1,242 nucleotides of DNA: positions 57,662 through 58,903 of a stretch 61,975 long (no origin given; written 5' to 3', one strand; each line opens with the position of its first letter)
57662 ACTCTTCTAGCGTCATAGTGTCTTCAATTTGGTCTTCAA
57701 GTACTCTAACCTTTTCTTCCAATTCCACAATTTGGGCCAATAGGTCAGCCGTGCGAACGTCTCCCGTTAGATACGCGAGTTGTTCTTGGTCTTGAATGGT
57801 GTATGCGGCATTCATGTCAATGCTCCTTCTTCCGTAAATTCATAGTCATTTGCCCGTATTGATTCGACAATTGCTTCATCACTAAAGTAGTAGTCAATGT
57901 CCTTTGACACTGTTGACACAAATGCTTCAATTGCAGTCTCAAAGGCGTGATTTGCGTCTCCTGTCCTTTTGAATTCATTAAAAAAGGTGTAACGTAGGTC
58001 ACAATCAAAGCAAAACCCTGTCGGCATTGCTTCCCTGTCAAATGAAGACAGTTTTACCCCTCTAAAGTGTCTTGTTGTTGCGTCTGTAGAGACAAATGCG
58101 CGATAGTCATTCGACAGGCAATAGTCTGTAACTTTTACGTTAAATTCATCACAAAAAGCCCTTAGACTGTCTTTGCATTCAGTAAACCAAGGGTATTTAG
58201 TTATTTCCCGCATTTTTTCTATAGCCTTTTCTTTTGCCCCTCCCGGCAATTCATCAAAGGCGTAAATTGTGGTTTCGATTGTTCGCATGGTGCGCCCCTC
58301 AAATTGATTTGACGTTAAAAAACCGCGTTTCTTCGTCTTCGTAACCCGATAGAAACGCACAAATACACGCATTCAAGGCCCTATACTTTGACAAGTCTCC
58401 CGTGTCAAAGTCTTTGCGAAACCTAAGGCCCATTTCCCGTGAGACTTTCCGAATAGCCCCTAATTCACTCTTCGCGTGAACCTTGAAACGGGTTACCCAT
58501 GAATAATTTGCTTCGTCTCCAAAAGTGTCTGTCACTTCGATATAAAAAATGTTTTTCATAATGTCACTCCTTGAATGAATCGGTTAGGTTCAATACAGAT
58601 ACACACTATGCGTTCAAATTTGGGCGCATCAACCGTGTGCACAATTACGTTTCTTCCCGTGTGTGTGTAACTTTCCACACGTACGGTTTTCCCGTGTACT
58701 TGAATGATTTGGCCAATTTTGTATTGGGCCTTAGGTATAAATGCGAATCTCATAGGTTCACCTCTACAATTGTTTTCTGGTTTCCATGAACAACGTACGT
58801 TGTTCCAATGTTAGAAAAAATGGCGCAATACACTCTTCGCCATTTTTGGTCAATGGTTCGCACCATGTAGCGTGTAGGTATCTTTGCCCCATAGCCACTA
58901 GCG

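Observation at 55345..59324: Inverted, AT-richer island of 17 small ORFs (48-158 aa) between terS and terL: candidate anti-defence/host-interaction arsenal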

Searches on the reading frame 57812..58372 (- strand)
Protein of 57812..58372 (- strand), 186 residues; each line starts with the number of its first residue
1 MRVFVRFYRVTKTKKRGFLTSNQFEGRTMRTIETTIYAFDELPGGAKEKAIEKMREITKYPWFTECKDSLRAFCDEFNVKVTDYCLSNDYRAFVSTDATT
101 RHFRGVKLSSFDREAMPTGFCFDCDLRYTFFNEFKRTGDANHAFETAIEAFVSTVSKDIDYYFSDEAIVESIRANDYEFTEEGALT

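Call 3: search_protein_families(library=pfam, proteins=[window:57812-58372:-], max_evalue=0.1)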
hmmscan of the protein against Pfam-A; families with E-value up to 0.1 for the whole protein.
window:57812-58372:- (186 aa): 0 families

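Call 6: search_protein_families(library=phrogs, proteins=[window:57812-58372:-], max_evalue=0.01)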
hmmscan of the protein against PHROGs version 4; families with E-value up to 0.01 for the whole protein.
window:57812-58372:- (186 aa): 3 families
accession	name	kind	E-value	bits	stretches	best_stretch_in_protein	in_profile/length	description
phrog_10310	-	unknown function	4.6e-20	73.3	2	29-88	3-64/212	-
phrog_5162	-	unknown function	2.3e-12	48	2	154-183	166-195/201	-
phrog_6403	-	unknown function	0.0015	19.6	0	60-93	4-37/69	-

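Call 12: search_dna_similar(query=window:57812-58297:-, collection=phages, mode=protein, max_rows=25, max_evalue=0.001)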
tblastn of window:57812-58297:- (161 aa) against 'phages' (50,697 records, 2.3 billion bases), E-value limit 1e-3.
Records with a match: 26; places in all: 26; records where one place covers at least 80% of the query: 3.
Best place of each record, by identity: <60% 26.
By first word of the organism name: Salmonella 18; Escherichia 6; Enterobacter 1; Pseudomonas 1.
By host as written in the record: Salmonella enterica subsp. enterica serovar Typhimurium 4; Salmonella sp. 3; Escherichia coli O104:H4 2; Salmonella enterica serovar Typhimurium SL1344 2; Salmonella enterica Hadar 2; Salmonella gallinarum 2; Enterobacter sp. 1; Pseudomonas sp. 1; and 9 more.
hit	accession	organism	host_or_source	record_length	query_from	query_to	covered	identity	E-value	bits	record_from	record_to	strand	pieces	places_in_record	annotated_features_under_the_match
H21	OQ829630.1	Salmonella phage gd01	Salmonella sp.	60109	1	160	99%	28.1%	2e-5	49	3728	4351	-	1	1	hypothetical protein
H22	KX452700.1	Enterobacter phage KNP7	Enterobacter sp.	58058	1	160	99%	27.6%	4e-5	48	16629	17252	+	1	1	record has no annotation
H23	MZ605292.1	Pseudomonas phage UAntarctica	Pseudomonas sp.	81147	1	161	100%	25.6%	1e-9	61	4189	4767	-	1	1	hypothetical protein (x2)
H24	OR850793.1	Salmonella phage S.Inf 5-2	Salmonella enterica subsp. enterica ...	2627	1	59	37%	49.2%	1e-5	50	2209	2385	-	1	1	record has no annotation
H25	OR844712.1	Escherichia phage ECO104 4-5-2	Escherichia coli O104:H4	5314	1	59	37%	49.2%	1e-5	50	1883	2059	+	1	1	record has no annotation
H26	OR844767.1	Escherichia phage ECO111 5-P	Escherichia coli O111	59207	1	59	37%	49.2%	1e-5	50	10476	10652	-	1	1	record has no annotation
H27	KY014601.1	Escherichia phage Utah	Escherichia coli SKB178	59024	1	59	37%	49.2%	4e-5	48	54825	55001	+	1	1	hypothetical protein (x2)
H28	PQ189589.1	Salmonella phage Salmp-p7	Salmonella enterica subsp. enterica ...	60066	1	59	37%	47.5%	8e-5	47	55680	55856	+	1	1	hypothetical protein (x2)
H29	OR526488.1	Salmonella phage STP-2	Salmonella enterica subsp. enterica ...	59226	1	59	37%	47.5%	8e-5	47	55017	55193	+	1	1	hypothetical protein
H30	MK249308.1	Salmonella phage TS13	Salmonella enterica subsp. enterica ...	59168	1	59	37%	47.5%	8e-5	47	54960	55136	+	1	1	hypothetical protein (x2)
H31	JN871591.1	Salmonella phage SPN19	Salmonella sp.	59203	1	59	37%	47.5%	8e-5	47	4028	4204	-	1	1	hypothetical protein (x2)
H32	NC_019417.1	Salmonella phage SPN19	Salmonella sp.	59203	1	59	37%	47.5%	8e-5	47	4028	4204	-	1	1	hypothetical protein (x2)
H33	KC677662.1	Salmonella phage iEPS5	Salmonella enterica serovar Typhimurium ...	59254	1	59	37%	47.5%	8e-5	47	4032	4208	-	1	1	hypothetical protein (x2)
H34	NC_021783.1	Salmonella phage iEPS5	Salmonella enterica serovar Typhimurium ...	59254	1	59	37%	47.5%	8e-5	47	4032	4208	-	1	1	hypothetical protein (x2)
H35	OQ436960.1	Salmonella phage ST-W23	Salmonella enterica subsp. enterica ...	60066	1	59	37%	47.5%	1e-4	47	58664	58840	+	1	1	hypothetical protein (x2)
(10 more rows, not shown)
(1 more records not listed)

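Call 17: find_homologous_proteins(query=window:57815-58288:-, max_evalue=0.001)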
Query seq(158 aa) (158 aa): 193 proteins with E <= 0.001 among 221 candidates; the best 120 are listed.
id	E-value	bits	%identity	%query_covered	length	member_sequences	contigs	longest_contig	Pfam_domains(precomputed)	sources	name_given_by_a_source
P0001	1.5e-98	345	98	100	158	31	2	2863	-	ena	-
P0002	3.8e-87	308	87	100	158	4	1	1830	-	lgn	-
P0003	4.6e-85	301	85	99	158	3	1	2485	-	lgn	-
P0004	1.2e-80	287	83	99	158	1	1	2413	-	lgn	-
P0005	1.2e-77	277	80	99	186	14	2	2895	-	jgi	jgi:hypothetical protein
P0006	8.8e-73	261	76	98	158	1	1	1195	-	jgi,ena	jgi:hypothetical protein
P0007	1.1e-72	261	75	99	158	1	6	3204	-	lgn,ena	-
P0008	5.2e-72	259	75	99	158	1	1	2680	-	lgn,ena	-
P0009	6.1e-72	258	75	99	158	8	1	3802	-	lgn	-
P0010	6.2e-71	255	73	99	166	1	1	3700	-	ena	-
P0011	1.1e-70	254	73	99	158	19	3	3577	-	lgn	-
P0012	1.9e-70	253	73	100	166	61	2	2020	-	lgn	-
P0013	8.0e-70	251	69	99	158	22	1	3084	-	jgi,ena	jgi:hypothetical protein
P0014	1.7e-69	250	71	99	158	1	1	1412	-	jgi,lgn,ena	jgi:hypothetical protein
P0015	3.6e-69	249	71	99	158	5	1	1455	-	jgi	-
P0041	1.7e-61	224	64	99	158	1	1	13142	-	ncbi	-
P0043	2.0e-61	224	64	99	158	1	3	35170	-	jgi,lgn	jgi:hypothetical protein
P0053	1.3e-53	199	57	99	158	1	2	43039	-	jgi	jgi:hypothetical protein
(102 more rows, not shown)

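Call 18: find_encoding_contigs(protein=P0053, flank=10000, max_places=3)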
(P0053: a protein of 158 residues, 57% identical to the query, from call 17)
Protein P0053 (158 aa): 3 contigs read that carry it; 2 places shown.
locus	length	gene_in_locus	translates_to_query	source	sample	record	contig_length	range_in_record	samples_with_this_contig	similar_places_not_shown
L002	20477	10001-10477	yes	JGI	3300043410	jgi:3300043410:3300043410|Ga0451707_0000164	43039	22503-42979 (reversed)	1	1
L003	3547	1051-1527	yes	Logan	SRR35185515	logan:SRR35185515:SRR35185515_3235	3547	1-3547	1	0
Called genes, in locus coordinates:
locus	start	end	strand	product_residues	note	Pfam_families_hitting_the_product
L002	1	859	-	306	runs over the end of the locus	?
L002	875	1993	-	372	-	-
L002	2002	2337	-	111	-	-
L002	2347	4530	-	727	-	PF23899:SU10_portal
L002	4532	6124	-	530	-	PF03237:Terminase_6N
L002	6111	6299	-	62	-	-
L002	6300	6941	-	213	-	-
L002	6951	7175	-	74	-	-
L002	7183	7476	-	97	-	-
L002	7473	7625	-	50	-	-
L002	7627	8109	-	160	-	-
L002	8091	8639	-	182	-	-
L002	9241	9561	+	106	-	-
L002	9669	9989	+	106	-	-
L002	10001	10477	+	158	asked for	-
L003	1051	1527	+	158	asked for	-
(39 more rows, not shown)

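Call 19: find_encoding_contigs(protein=P0043, flank=10000, max_places=3)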
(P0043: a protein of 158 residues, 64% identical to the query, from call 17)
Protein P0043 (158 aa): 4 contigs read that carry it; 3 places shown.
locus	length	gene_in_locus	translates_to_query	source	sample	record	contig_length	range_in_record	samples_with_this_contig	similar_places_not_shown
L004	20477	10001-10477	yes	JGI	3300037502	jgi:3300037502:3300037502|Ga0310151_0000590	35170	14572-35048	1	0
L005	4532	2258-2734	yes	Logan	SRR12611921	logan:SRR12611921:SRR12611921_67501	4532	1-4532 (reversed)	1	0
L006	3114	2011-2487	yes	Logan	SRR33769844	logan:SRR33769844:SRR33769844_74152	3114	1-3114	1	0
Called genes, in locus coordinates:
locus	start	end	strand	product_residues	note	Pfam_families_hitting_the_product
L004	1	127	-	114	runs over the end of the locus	-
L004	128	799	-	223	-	-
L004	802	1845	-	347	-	PF05065:Phage_capsid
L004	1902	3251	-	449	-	PF05065:Phage_capsid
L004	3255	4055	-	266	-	PF04586:Peptidase_S78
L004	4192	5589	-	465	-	PF04860:Phage_portal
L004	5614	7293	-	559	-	PF03354:TerL_ATPase, PF03237:Terminase_6N (weak), PF20441:TerL_nuclease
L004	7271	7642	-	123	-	PF05119:Terminase_4 (weak)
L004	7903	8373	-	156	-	-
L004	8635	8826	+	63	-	-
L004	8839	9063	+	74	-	-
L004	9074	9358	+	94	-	-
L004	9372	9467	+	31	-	-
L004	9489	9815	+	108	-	-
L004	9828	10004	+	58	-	-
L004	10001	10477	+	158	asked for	-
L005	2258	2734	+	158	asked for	-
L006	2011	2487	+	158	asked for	-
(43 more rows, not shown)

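Call 21: find_encoding_contigs(protein=P0041, flank=10000, max_places=3)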
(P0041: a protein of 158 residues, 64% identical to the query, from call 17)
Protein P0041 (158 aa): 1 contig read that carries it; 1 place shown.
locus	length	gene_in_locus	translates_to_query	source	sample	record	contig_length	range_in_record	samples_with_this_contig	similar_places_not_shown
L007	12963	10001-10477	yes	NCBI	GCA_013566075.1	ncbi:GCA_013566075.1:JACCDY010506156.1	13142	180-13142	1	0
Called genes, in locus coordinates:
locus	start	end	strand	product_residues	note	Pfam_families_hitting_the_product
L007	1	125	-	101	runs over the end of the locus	?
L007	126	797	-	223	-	-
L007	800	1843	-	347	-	PF05065:Phage_capsid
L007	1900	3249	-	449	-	PF05065:Phage_capsid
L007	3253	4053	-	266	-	PF04586:Peptidase_S78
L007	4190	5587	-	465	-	PF04860:Phage_portal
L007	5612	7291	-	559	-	PF03354:TerL_ATPase, PF03237:Terminase_6N (weak), PF20441:TerL_nuclease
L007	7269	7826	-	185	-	-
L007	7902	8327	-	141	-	-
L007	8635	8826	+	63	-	-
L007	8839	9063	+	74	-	-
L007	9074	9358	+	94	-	-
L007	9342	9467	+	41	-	-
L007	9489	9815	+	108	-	-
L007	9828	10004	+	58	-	-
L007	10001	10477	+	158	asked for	-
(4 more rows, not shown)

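Call 22: find_encoding_contigs(protein=P0001, flank=10000, max_places=4)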
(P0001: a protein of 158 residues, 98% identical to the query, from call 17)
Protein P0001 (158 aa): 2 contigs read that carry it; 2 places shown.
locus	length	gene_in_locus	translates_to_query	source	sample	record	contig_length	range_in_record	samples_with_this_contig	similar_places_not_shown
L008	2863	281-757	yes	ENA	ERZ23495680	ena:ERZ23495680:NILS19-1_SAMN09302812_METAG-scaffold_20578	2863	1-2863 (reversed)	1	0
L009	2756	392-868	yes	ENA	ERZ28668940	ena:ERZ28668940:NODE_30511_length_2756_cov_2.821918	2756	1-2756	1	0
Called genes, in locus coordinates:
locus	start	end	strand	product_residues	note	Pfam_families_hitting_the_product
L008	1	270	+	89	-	?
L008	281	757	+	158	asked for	-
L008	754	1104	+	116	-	-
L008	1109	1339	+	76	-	-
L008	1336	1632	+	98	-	-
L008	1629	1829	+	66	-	-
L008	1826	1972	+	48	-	-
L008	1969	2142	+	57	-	-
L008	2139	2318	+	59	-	-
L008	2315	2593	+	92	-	-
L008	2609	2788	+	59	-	-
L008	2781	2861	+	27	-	?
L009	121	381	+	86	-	-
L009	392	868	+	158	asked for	-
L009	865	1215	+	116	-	-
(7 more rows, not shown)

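Call 34: search_protein_families(library=ncbifam, proteins=[window:57812-58288:-], max_evalue=0.1)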
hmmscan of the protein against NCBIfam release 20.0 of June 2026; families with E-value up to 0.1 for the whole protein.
window:57812-58288:- (158 aa): 0 families

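Call 44: predict_structure(alignment_id=A1)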
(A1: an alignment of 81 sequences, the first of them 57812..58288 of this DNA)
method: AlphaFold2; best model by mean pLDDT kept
length: 158 residues; sequences in the alignment: 81
mean_pLDDT: 96.0   pTM: 0.85
mean pLDDT of the five models: 96.0, 95.5, 95.5, 95.5, 95.4
residues with pLDDT >= 90: 151; 70-90: 7; 50-70: 0; < 50: 0
segments of 3 or more residues with pLDDT < 50: none
pLDDT, mean of each block of 10 residues (from residue 1): 91 96 94 96 98 96 95 97 97 98 98 98 97 96 95 94
secondary structure, 60 per line:
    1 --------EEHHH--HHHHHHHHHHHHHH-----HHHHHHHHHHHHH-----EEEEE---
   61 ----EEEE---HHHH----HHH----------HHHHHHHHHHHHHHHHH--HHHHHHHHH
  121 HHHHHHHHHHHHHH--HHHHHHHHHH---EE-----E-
elements in order: H16-29 H35-47 E53-57 E65-68 H72-75 H93-109 H112-134 H137-146

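Call 46: fold_search(model_id=the predicted structure, library=pdb)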
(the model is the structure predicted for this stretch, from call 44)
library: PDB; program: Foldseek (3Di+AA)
matches with E <= 10: 9; with E <= 0.001: 0
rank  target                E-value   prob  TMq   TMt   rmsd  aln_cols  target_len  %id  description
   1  6tzc_B                3.7e+00  0.03  0.19  0.20  14.2       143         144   15  Crystal Structure of African Swine Fever Virus A179L with the Autophagy Regulator Beclin (released 2019-11-20)
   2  4z9v_A                5.1e+00  0.03  0.18  0.18  14.9       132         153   17  TCTP contains a BH3-like domain, which instead of inhibiting, activates Bcl-xL (released 2016-02-10)
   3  4k1p_E                5.1e+00  0.02  0.19  0.12  17.4       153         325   12  Structure of the NheA component of the Nhe toxin from Bacillus cereus (released 2013-09-18)
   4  4wmt_A                6.0e+00  0.04  0.20  0.08  13.1       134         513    9  STRUCTURE OF MBP-MCL1 BOUND TO ligand 1 AT 2.35A (released 2015-05-06)
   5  8k91_A                6.7e+00  0.02  0.17  0.05  21.9       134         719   12  CryoEM structure of LonC S582A hepatmer with Lysozyme (released 2024-08-07)
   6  2zop_A                7.4e+00  0.02  0.20  0.24  12.3       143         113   11  X-ray crystal structure of a CRISPR-associated Cmr5 family protein from Thermus thermophilus HB8 (released 2009-02-10)
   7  5fdo_A                9.2e+00  0.02  0.17  0.18  14.8       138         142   11  Mcl-1 complexed with small molecule inhibitor (released 2016-03-02)
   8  6qyo_A                9.7e+00  0.02  0.20  0.08  13.1       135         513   10  Structure of MBP-Mcl-1 in complex with compound 18a (released 2019-08-07)
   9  3oe7_G                9.7e+00  0.01  0.14  0.09  21.3       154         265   12  Structure of four mutant forms of yeast f1 ATPase: gamma-I270T (released 2010-09-15)

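Call 48: fold_search(model_id=the predicted structure, library=viral)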
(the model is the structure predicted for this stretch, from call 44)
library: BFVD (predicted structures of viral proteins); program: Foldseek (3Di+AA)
matches with E <= 10: 44; with E <= 0.001: 5
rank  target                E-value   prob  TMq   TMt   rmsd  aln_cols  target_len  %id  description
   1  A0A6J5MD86            1.8e-08  1.00  0.81  0.69   4.2       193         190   23  Uncharacterized protein [uncultured Caudovirales phage]
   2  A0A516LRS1            7.3e-08  1.00  0.81  0.72   2.9       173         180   22  (no name in the UniProt tables at hand)
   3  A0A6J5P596            8.2e-08  1.00  0.78  0.66   4.6       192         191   26  Uncharacterized protein [uncultured Caudovirales phage]
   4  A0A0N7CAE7            1.1e-05  1.00  0.72  0.35   8.0       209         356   22  Uncharacterized protein [Salmonella phage 35]
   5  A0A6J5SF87            4.9e-04  1.00  0.43  0.35  11.7       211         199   17  Uncharacterized protein [uncultured Caudovirales phage]
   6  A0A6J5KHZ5            9.3e-03  1.00  0.41  0.85   3.1        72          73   44  Uncharacterized protein [uncultured Caudovirales phage]
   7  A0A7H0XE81            1.7e-02  0.99  0.48  0.39  11.9       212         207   18  Uncharacterized protein [Escherichia phage vb_EcoM_bov22_2]
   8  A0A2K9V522            1.0e-01  0.96  0.51  0.47   6.6       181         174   13  Uncharacterized protein [Lactobacillus phage Satyr]
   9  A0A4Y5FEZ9            4.5e-01  0.66  0.46  0.43   7.2       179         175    9  Uncharacterized protein [Lactobacillus phage 3-521]
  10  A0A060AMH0            6.2e-01  0.84  0.31  0.32   9.6       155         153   14  Uncharacterized protein [Cronobacter phage CR8]
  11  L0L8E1                9.0e-01  0.20  0.33  0.31   9.5       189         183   14  Uncharacterized protein [Bacillus phage phiAGATE]
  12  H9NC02                1.5e+00  0.09  0.23  0.27  12.0       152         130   14  (no name in the UniProt tables at hand)
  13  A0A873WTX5            1.5e+00  0.05  0.18  0.11  22.3       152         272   15  Uncharacterized protein [Burkholderia phage Magia]
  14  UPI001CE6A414         2.8e+00  0.03  0.20  0.17  18.1       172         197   16  (no name look-up for this kind of identifier)
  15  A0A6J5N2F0            2.8e+00  0.02  0.14  0.16  26.6       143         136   10  Uncharacterized protein [uncultured Caudovirales phage]
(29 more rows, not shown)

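Call 77: find_related_loci(query=A1, collection=viral_contigs, flank=8000)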
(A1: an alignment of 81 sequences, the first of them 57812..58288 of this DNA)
Query A1 (158 aa) in viral_contigs; peptide patterns used: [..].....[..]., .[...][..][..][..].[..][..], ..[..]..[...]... (x = any residue, [..] = any of these).
544 stretches matched a pattern; 244 encode a relative of the query (tblastn E <= 1e-3); the best 80 are kept; 80 distinct loci.
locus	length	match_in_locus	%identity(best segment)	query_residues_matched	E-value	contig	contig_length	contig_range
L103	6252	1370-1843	97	1-158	5e-102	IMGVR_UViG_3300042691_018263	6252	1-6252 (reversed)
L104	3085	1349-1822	97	1-158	3e-104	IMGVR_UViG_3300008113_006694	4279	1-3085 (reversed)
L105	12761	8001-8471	75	1-157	7e-75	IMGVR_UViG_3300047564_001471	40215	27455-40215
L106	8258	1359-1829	69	1-157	9e-69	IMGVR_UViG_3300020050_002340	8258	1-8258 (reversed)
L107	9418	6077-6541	66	1-155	6e-68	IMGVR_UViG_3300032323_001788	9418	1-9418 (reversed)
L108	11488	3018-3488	66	1-157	5e-67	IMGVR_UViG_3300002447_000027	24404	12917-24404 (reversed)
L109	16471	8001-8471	66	1-157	5e-67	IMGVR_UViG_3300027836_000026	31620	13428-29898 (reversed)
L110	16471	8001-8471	64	1-157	2e-65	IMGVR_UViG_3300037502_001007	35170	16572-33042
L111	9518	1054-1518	63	1-155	1e-64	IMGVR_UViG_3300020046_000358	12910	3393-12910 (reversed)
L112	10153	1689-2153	62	1-156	2e-61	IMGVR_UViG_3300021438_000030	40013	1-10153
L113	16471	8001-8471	57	1-157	6e-59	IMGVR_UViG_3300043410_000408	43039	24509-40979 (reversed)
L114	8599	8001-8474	58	1-158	7e-59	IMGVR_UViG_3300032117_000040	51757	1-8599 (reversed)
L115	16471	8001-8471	57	1-157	6e-59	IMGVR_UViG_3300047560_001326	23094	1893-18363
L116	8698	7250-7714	60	1-155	5e-59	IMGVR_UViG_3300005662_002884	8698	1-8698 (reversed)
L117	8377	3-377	73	34-158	7e-59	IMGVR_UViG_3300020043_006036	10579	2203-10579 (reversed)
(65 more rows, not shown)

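Call 87: search_protein_families(library=padloc, proteins=[window:57812-58288:-], max_evalue=0.01)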
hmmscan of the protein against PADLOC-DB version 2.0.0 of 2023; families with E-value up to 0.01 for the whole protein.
window:57812-58288:- (158 aa): 0 families

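Call 99: search_solved_structures(query=A1, max_evalue=1)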
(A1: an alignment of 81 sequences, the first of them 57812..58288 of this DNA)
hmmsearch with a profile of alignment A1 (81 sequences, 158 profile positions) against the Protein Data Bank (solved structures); distinct sequences matched with E-value up to 1: 2.
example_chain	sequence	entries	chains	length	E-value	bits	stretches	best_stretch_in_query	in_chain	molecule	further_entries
8g1y_A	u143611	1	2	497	0.032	17.2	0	32-70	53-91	Threonine synthase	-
8cbb_A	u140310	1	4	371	0.68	12.9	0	18-71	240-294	Alkanal monooxygenase alpha chain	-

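Call 107: find_related_loci(query=A1, collection=genome_contigs, flank=8000)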
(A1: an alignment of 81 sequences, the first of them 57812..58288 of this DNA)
Query A1 (158 aa) in genome_contigs; peptide patterns used: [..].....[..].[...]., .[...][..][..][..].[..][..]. (x = any residue, [..] = any of these).
54 stretches matched a pattern; 2 encode a relative of the query (tblastn E <= 1e-3); 2 distinct loci.
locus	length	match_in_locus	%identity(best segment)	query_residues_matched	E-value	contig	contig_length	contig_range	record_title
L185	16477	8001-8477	41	1-157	7e-37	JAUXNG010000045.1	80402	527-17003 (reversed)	MAG: Hydrogenophaga sp. isolate C1_concoct.bin.50 C1_k141_98653, whole genome shotgun sequence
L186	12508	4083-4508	39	8-151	2e-31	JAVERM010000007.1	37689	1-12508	MAG: Trichlorobacter sp. isolate BF1_19 scaffold_1775_c1_biofilm_2017, whole genome shotgun sequence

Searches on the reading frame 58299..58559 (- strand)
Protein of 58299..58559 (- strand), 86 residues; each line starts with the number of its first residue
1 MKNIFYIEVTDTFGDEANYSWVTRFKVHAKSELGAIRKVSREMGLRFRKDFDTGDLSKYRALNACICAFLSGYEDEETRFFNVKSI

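Call 3: search_protein_families(library=pfam, proteins=[window:58299-58559:-], max_evalue=0.1)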
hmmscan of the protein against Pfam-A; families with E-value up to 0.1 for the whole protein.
window:58299-58559:- (86 aa): 0 families

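Call 6: search_protein_families(library=phrogs, proteins=[window:58299-58559:-], max_evalue=0.01)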
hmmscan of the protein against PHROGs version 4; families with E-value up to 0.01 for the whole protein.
window:58299-58559:- (86 aa): 1 family
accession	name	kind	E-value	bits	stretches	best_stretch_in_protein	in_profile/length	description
phrog_22729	-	unknown function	2.6e-05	25.5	1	1-28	1-28/97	-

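Call 34: search_protein_families(library=ncbifam, proteins=[window:58299-58559:-], max_evalue=0.1)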
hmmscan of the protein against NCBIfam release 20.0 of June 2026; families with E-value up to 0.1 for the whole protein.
window:58299-58559:- (86 aa): 0 families

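Call 87: search_protein_families(library=padloc, proteins=[window:58299-58559:-], max_evalue=0.01)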
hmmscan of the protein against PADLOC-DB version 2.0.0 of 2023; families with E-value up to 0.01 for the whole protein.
window:58299-58559:- (86 aa): 0 families

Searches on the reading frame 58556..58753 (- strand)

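Call 3: search_protein_families(library=pfam, proteins=[window:58556-58753:-], max_evalue=0.1)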
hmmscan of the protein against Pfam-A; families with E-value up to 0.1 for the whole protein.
window:58556-58753:- (65 aa): 1 family
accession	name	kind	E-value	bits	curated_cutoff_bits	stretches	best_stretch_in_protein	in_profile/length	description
PF23726.1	Beta-prop_RSE1_2nd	-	0.088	12.5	30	1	14-59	79-121/327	RSE1/DDB1/CPSF1 second beta-propeller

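Call 6: search_protein_families(library=phrogs, proteins=[window:58556-58753:-], max_evalue=0.01)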
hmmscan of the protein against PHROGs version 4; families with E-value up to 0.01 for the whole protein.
window:58556-58753:- (65 aa): 0 families

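Call 34: search_protein_families(library=ncbifam, proteins=[window:58556-58753:-], max_evalue=0.1)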
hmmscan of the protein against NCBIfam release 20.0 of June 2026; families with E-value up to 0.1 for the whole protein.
window:58556-58753:- (65 aa): 1 family
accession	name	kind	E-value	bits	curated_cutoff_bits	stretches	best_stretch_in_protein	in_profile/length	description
NF033677.1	biofilm_BapA_N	domain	0.04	13.8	35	1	15-42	26-53/64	BapA prefix-like domain-containing protein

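Call 87: search_protein_families(library=padloc, proteins=[window:58556-58753:-], max_evalue=0.01)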
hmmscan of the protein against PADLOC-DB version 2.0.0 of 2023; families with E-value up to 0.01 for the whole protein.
window:58556-58753:- (65 aa): 0 families
